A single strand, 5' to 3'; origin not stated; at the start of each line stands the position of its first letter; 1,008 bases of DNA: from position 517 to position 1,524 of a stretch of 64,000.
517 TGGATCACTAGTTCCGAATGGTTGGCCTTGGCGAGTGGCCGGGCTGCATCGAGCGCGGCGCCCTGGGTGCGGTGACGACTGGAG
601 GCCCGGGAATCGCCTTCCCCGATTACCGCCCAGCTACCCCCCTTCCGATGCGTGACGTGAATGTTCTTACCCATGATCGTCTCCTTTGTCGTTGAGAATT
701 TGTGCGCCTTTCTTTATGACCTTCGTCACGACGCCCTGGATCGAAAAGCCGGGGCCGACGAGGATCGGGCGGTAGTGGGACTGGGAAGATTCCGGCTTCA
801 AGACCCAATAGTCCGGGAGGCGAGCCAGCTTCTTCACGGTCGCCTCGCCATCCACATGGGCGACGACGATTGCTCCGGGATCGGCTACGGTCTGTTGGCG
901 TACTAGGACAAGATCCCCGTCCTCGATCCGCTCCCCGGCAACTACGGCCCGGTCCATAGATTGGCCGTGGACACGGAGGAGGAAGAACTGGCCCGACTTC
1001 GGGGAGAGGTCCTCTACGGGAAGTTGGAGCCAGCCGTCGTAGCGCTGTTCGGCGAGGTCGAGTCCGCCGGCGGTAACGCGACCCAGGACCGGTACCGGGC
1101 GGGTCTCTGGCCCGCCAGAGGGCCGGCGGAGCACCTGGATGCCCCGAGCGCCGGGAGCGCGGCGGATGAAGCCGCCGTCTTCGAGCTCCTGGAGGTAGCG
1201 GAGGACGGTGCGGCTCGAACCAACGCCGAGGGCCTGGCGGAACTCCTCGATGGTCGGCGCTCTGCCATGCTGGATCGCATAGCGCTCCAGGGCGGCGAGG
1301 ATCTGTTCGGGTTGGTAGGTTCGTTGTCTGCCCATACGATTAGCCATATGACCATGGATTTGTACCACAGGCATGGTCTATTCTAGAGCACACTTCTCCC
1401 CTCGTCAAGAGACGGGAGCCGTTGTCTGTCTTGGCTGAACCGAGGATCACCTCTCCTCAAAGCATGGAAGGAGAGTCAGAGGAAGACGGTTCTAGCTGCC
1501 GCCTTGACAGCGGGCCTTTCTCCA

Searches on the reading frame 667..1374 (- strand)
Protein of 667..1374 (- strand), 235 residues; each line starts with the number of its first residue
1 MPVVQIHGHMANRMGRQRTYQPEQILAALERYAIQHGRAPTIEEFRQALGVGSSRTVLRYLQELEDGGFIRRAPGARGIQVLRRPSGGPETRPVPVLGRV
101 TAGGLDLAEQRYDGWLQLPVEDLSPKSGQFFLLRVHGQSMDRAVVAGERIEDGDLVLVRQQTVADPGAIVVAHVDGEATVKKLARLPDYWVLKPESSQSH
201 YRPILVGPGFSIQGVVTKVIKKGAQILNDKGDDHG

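Call 5: search_protein_families(library=padloc, proteins=[window:667-1374:-], max_evalue=0.1)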
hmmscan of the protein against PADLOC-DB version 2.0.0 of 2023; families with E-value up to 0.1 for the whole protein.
window:667-1374:- (235 aa): 2 families
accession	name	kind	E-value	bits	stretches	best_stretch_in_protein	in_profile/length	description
PDLC01857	CARF3--CARF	-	0.0046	14.6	0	41-73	145-176/201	-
PDLC03523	REase_II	-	0.0079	13.7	0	23-87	183-245/317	Type II restriction enzyme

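Call 6: search_protein_families(library=ncbifam, proteins=[window:667-1374:-], max_evalue=0.1)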
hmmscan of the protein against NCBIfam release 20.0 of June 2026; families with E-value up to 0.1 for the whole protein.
window:667-1374:- (235 aa): 3 families
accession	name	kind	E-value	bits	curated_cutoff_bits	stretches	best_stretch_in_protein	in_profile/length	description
TIGR00498.1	lexA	equivalog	1.4e-36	126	110.95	1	21-222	7-201/203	transcriptional repressor LexA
NF007621.2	PRK10276.1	subfamily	3.8e-14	52.7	110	1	129-221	28-115/115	translesion error-prone DNA polymerase V autoproteolytic subunit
NF051876.1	transXXX_HumD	equivalog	0.012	15.5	120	1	148-221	40-116/129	HumD family translesion DNA polymerase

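Call 7: search_protein_families(library=pfam, proteins=[window:667-1374:-], max_evalue=0.01)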
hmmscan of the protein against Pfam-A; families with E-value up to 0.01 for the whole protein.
window:667-1374:- (235 aa): 4 families
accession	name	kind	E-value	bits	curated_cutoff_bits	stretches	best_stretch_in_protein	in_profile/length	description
PF00717.28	Peptidase_S24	-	6.1e-22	78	23.3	1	95-216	1-115/116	Peptidase S24-like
PF01726.22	LexA_DNA_bind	-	5.5e-08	32.9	23.7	1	23-76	9-62/65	LexA DNA binding domain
PF11740.13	KfrA_N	-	8.2e-05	23.7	26.1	1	34-66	13-45/113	Plasmid replication region DNA-binding N-term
PF18780.6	HNH_repeat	-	0.0029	18.3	26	1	22-59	3-39/54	Homing endonuclease associated repeat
